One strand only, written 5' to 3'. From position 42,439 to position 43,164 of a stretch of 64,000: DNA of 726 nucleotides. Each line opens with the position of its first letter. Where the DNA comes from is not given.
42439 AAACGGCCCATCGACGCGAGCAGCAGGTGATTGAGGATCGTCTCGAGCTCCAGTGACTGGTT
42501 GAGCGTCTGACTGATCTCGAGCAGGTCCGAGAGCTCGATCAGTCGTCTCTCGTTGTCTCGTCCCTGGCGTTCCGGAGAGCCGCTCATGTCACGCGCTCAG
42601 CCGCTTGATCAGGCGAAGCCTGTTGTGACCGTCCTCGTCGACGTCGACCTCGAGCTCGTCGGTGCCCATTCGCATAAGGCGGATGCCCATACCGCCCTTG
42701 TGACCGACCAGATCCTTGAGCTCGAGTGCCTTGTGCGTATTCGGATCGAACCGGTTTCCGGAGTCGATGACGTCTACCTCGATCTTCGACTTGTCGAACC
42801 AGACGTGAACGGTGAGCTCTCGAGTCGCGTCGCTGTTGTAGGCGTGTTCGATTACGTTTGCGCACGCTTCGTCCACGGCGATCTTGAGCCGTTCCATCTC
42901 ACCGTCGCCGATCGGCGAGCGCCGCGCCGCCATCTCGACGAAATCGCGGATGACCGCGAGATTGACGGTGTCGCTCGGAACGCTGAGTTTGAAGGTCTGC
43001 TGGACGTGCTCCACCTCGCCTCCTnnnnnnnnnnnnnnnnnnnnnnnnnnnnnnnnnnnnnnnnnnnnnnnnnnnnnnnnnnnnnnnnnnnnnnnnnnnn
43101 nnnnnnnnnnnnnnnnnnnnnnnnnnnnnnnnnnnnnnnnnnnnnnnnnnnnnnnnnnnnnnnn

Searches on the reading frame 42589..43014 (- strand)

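Call 29: search_protein_families(library=pfam, proteins=[window:42589-43014:-], max_evalue=0.000001)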
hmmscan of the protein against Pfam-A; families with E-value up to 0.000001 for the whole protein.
window:42589-43014:- (141 aa): 1 family
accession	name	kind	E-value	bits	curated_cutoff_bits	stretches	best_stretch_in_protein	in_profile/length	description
PF13581.12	HATPase_c_2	-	4.6e-24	85.3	27.4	1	13-137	2-127/127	Histidine kinase-like ATPase domain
